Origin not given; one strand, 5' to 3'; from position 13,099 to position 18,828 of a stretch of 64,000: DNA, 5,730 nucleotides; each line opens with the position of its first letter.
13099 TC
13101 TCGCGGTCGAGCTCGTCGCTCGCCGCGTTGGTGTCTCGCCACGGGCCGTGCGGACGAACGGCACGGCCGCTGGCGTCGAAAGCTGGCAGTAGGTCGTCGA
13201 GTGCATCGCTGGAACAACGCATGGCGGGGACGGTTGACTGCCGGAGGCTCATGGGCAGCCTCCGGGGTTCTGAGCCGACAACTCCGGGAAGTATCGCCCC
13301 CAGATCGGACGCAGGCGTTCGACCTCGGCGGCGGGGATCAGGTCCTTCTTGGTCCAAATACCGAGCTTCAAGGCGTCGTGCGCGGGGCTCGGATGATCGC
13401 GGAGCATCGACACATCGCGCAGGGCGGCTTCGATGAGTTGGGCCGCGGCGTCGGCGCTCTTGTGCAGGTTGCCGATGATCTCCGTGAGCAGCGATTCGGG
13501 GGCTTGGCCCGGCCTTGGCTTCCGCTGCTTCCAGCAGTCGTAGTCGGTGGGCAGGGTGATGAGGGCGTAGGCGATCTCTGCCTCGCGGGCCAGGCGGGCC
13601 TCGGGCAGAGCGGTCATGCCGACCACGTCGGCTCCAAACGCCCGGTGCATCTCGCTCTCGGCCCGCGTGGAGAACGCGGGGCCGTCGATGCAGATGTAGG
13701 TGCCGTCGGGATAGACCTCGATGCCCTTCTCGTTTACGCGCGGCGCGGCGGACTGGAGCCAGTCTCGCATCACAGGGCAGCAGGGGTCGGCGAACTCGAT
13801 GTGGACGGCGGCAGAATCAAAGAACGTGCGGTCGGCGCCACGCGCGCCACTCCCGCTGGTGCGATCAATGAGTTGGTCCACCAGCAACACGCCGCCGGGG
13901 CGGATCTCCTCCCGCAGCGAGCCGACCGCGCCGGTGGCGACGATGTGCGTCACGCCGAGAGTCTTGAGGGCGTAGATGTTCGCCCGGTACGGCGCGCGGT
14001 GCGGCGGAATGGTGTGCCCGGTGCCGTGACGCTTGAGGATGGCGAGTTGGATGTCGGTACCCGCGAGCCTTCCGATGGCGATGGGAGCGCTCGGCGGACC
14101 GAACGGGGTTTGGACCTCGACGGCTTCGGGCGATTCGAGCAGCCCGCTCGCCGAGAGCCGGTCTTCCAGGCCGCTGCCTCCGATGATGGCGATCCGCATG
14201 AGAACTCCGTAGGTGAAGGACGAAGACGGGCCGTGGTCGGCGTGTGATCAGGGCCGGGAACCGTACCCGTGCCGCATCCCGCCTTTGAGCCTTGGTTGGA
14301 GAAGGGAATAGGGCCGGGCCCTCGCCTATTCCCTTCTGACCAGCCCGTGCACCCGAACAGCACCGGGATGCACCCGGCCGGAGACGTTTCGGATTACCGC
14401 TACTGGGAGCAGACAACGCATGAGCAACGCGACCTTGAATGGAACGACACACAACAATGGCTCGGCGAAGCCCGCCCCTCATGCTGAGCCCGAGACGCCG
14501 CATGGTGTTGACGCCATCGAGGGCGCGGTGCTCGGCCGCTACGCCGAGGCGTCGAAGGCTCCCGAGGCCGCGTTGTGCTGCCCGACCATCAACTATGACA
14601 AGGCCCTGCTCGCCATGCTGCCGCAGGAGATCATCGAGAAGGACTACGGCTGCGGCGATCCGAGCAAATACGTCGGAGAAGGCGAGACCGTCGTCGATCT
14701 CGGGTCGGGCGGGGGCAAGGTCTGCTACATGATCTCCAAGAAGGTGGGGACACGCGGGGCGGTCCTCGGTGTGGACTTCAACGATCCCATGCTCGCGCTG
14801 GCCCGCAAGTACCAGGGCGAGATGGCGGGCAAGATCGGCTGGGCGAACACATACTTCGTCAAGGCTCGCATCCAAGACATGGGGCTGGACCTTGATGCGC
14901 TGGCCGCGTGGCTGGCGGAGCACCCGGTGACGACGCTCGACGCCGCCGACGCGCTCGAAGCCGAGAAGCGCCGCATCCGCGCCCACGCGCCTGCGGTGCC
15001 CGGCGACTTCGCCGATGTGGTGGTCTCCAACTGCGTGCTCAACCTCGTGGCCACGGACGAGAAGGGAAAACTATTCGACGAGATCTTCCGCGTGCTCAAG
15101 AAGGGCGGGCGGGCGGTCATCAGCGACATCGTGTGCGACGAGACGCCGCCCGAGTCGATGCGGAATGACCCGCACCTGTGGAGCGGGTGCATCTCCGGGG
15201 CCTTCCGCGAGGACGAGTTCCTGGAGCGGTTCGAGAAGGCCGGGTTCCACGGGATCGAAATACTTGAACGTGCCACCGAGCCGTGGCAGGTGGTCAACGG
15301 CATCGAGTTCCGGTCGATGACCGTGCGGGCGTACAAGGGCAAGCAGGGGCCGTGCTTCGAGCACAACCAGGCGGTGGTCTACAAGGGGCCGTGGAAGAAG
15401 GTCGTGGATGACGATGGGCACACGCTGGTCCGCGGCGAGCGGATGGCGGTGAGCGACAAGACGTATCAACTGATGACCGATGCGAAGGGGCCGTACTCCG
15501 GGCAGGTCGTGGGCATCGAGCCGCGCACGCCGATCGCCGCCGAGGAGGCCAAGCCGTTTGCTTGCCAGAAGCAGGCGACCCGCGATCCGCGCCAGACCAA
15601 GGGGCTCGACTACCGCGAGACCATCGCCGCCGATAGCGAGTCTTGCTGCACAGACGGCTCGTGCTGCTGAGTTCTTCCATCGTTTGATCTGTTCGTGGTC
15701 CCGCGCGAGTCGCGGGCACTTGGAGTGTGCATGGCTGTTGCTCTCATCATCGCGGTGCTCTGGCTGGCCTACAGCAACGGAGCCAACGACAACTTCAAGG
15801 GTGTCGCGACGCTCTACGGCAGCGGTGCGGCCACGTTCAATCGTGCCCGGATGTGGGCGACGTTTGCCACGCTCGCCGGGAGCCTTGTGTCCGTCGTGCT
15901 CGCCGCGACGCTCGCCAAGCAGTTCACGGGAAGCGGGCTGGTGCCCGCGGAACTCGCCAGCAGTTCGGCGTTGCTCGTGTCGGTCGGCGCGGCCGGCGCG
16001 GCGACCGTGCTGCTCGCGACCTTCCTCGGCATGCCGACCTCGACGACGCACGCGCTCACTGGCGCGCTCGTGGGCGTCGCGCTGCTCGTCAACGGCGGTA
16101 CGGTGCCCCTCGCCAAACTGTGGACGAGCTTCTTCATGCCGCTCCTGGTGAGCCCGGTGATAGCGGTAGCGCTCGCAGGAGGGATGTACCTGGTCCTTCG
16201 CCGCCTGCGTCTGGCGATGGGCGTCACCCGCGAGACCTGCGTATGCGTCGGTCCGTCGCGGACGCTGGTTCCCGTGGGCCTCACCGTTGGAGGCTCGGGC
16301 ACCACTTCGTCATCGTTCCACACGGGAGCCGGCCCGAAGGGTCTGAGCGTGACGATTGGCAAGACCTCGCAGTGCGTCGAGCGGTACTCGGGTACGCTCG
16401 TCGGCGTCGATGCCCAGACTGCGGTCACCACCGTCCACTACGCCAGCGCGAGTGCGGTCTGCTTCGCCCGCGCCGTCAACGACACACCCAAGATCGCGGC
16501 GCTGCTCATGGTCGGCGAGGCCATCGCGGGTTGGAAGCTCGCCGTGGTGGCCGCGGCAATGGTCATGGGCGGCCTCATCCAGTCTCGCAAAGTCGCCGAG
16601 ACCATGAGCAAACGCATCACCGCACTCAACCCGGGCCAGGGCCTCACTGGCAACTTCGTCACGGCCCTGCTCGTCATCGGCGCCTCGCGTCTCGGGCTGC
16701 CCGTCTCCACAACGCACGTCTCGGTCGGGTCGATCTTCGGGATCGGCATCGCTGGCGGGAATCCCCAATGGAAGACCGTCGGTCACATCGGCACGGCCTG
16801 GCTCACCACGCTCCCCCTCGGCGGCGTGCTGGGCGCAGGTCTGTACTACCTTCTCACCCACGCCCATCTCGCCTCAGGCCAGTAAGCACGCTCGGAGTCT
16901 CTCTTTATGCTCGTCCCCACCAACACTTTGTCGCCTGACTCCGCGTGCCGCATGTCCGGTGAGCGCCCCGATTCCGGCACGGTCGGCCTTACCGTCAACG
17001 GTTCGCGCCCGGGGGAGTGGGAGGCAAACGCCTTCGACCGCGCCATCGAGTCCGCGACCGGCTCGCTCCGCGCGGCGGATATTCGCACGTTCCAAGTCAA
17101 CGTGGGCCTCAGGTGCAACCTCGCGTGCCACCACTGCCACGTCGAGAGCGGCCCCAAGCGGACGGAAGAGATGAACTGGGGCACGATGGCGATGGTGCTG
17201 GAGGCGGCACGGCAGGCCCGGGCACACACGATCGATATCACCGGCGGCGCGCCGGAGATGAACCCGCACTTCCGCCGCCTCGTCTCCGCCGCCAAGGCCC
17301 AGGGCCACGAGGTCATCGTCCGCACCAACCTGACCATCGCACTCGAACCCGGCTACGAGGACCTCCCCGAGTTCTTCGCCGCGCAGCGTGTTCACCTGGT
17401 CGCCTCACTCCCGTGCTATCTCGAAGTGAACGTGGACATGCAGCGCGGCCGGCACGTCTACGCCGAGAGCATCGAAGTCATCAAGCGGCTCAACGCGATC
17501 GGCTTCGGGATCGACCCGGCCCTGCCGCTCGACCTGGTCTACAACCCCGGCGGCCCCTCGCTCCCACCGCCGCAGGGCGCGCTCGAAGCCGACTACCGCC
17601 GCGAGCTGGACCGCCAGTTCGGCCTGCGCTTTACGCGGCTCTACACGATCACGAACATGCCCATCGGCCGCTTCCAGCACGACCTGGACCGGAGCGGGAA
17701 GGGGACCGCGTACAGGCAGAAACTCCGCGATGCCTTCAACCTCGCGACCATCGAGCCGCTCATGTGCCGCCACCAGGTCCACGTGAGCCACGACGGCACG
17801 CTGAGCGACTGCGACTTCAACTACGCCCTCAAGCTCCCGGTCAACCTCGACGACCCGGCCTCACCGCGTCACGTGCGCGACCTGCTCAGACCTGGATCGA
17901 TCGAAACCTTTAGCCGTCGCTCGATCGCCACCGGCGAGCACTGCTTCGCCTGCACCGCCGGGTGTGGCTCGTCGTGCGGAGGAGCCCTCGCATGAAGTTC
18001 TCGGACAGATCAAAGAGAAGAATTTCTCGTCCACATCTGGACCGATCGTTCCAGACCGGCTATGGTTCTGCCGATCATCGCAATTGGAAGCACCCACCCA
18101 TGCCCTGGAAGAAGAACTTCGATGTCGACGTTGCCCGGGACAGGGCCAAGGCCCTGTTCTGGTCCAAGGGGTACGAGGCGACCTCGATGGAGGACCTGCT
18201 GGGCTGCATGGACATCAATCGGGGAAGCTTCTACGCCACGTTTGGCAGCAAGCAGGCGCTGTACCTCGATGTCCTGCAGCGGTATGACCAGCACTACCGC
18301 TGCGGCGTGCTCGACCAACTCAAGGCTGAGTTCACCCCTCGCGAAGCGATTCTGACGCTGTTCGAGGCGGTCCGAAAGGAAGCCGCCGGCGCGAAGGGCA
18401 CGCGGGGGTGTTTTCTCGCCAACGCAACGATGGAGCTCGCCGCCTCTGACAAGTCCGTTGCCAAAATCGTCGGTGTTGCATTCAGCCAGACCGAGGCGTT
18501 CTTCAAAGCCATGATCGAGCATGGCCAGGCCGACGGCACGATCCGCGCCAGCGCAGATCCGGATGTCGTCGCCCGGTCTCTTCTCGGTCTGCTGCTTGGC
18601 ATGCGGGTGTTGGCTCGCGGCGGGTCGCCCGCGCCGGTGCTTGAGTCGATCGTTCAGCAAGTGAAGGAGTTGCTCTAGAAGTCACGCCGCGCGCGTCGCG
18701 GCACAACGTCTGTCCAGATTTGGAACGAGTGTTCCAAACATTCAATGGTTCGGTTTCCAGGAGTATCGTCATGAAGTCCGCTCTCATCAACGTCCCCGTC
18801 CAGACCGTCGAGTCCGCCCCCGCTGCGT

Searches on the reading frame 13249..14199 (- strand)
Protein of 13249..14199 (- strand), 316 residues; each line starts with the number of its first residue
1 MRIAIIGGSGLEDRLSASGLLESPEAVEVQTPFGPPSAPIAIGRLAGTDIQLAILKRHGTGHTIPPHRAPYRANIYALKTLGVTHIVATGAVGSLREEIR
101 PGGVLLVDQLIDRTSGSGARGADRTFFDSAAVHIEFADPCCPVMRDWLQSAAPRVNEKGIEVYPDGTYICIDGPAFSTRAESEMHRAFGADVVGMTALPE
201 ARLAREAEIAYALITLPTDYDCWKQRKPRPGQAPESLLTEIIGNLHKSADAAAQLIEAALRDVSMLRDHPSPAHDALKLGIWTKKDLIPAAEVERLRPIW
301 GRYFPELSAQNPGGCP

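Call 10: search_protein_families(library=pfam, proteins=[window:13249-14199:-])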
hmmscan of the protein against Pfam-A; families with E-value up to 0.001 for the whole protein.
window:13249-14199:- (316 aa): 1 family
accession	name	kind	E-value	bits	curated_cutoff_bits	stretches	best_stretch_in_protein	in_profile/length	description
PF01048.26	PNP_UDP_1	-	3.7e-41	141.5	25.1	1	2-261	1-233/233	Phosphorylase superfamily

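Call 62: search_protein_families(library=pfam, proteins=[window:13249-14199:-], max_evalue=0.001)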
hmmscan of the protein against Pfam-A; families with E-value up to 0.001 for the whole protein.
window:13249-14199:- (316 aa): 1 family
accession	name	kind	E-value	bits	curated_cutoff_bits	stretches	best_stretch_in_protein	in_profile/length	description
PF01048.26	PNP_UDP_1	-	3.7e-41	141.5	25.1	1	2-261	1-233/233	Phosphorylase superfamily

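Call 64: search_protein_families(library=ncbifam, proteins=[window:13249-14199:-], max_evalue=0.00001)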
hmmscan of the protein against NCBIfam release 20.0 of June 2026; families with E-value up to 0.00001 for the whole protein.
window:13249-14199:- (316 aa): 11 families
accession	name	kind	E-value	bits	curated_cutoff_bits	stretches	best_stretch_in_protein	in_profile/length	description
NF005657.0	PRK07432.1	equivalog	2.2e-80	269.9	453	1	2-304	5-290/291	S-methyl-5'-thioadenosine phosphorylase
TIGR01694.1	MTAP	equivalog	1.1e-75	254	274.85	1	3-260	2-238/240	S-methyl-5'-thioadenosine phosphorylase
NF006492.0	PRK08931.1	equivalog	2.3e-74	250.4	437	1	3-302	6-287/291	S-methyl-5'-thioadenosine phosphorylase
NF006334.0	PRK08564.1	equivalog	4.8e-71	239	382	1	2-238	9-232/267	S-methyl-5'-thioadenosine phosphorylase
NF005876.0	PRK07823.1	equivalog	2e-66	223.9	306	1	2-226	7-214/267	S-methyl-5'-thioadenosine phosphorylase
NF006599.0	PRK09136.1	equivalog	1.7e-52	178.1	223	1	3-221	4-211/247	S-methyl-5'-thioinosine phosphorylase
NF006054.0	PRK08202.1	equivalog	6e-22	78.4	218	1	57-221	80-239/274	purine-nucleoside phosphorylase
TIGR01697.1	PNPH-PUNA-XAPA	subfamily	7.2e-21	74.7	197.1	1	69-218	69-212/247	inosine/guanosine/xanthosine phosphorylase family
TIGR01698.1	PUNP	equivalog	1.3e-18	67.3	302.6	1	33-218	31-209/245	purine-nucleoside phosphorylase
TIGR01700.1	PNPH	equivalog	2.2e-17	63.3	293.35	1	74-210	74-204/249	purine nucleoside phosphorylase I, inosine and guanosine-specific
TIGR01699.1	XAPA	equivalog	1.1e-11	44.8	370.9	1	73-210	73-204/248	xanthosine phosphorylase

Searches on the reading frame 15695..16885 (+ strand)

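Call 10: search_protein_families(library=pfam, proteins=[window:15695-16885:+])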
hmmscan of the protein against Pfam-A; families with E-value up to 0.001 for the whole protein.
window:15695-16885:+ (396 aa): 1 family
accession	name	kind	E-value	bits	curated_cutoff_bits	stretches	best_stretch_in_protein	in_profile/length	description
PF01384.25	PHO4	-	4.5e-55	187.5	33.7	1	28-380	1-350/350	Phosphate transporter family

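Call 64: search_protein_families(library=ncbifam, proteins=[window:15695-16885:+], max_evalue=0.00001)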
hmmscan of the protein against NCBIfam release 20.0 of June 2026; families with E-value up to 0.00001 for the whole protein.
window:15695-16885:+ (396 aa): 2 families
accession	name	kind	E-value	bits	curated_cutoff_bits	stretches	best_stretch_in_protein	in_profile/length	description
NF033774.1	phos_trans_PitA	exception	4.1e-19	68.6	800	2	270-386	374-493/498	inorganic phosphate transporter PitA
NF053884.1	SulfPermCysPBac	equivalog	1.6e-14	53.5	400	1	283-354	208-279/354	sulfate permease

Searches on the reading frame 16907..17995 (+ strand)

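Call 10: search_protein_families(library=pfam, proteins=[window:16907-17995:+])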
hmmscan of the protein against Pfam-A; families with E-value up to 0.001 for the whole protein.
window:16907-17995:+ (362 aa): 2 families
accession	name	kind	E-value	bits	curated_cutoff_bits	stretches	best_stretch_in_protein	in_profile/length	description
PF12345.13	DUF3641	-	7.5e-46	155.9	24.9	1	219-360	1-134/134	Protein of unknown function (DUF3641)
PF04055.27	Radical_SAM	-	4.2e-12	47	29.5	1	64-200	1-141/166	Radical SAM superfamily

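Call 13: search_protein_families(library=ncbifam, proteins=[window:16907-17995:+], max_evalue=0.001)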
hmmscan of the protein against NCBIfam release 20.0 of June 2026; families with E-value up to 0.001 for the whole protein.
window:16907-17995:+ (362 aa): 34 families (the best 25 are shown)
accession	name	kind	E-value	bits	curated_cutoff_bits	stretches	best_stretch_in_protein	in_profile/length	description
TIGR04167.1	rSAM_SeCys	equivalog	3.3e-122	407.5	300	1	54-361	2-303/303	arsenosugar biosynthesis radical SAM (seleno)protein ArsS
TIGR04317.1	W_rSAM_matur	equivalog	4.3e-10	39.2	380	1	58-197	2-138/349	tungsten cofactor oxidoreductase radical SAM maturase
TIGR03962.1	mycofact_rSAM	equivalog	1.4e-09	37.5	265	1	66-200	18-149/339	mycofactocin radical SAM maturase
NF049973.1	radical_Rv1681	equivalog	1.6e-09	37.1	380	1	68-202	80-213/326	Rv1681 family radical SAM protein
NF045646.2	rSAM_Se_TrsS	equivalog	3e-09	35.9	490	1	64-202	90-229/441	radical SAM (seleno)protein TrsS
NF050035.1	rSAM_WgK_link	exception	4.1e-09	35.9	650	1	63-197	12-145/367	radical SAM/SPASM peptide maturase WgkB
TIGR02668.1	moaA_archaeal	equivalog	1.5e-08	34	325.25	1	58-142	8-94/303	GTP 3',8-cyclase MoaA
TIGR02666.1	moaA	equivalog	5e-08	32.3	284.05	1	59-147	9-104/336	GTP 3',8-cyclase MoaA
NF001199.0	PRK00164.2-1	equivalog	5.4e-08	32.3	231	1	58-142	10-96/308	GTP 3',8-cyclase MoaA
NF033640.1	N_Twi_rSAM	subfamily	5.7e-08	32.3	170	1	38-195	88-265/398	twitch domain-containing radical SAM protein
TIGR04055.1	rSAM_NirJ2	equivalog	6.1e-08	32.6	500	1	65-147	5-87/326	putative heme d1 biosynthesis radical SAM protein NirJ2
TIGR03963.1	rSAM_QueE_Clost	equivalog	2.4e-06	27.4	260.1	1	69-148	28-108/219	putative 7-carboxy-7-deazaguanine synthase QueE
TIGR04051.1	rSAM_NirJ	equivalog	2.4e-06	26.8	515.45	1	65-146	7-89/354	heme d1 biosynthesis radical SAM protein NirJ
TIGR04054.1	rSAM_NirJ1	equivalog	3.9e-06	25.7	650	1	64-151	40-128/387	putative heme d1 biosynthesis radical SAM protein NirJ1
TIGR04082.1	rSAM_for_selen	equivalog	4.9e-06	25.6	350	1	49-142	188-283/516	thio(seleno)oxazole modification radical SAM maturase SbtM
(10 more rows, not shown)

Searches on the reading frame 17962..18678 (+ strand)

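Call 10: search_protein_families(library=pfam, proteins=[window:17962-18678:+])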
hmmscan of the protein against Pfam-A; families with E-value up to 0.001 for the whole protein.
window:17962-18678:+ (238 aa): 4 families
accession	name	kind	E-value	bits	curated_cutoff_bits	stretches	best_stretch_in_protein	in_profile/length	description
PF16925.10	TetR_C_13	-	1e-11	45.6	27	1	130-219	5-94/109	Tetracyclin repressor-like, C-terminal domain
PF00440.29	TetR_N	-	5.8e-10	39.2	24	1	60-103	3-46/47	Bacterial regulatory proteins, tetR family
PF16859.10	TetR_C_11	-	1.1e-06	29.5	32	1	132-232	13-111/113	Tetracyclin repressor-like, C-terminal domain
PF13977.11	TetR_C_6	-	0.001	19.7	27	0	156-235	29-107/115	BetI-type transcriptional repressor, C-terminal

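Call 13: search_protein_families(library=ncbifam, proteins=[window:17962-18678:+], max_evalue=0.001)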
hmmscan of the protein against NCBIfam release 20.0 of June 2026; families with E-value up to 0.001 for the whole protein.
window:17962-18678:+ (238 aa): 6 families
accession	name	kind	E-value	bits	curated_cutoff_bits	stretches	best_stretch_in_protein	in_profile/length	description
NF051457.1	acryl_TF_AcuR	equivalog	4.7e-13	48.9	247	1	66-205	30-170/204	acrylate utilization transcriptional regulator AcuR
NF041196.1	ScbR_bind_reg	equivalog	2.2e-10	41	150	1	62-236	15-183/191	ScbR family autoregulator-binding transcription factor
NF058643.1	TranRegCurRPseudo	equivalog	1.2e-07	31.6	300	1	62-235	16-189/193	TetR family transcriptional repressor CurR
NF053731.1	TransRegFasRMycb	equivalog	7.8e-06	25.8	330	1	62-142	20-104/199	HTH-type transcriptional activator FasR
NF053516.1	TranRepPrsAVib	equivalog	3.6e-05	23.7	300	1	60-121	13-74/208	TetR family transcriptional repressor PsrA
TIGR03613.1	RutR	equivalog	0.00089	19.2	368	0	61-135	16-89/202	pyrimidine utilization regulatory protein R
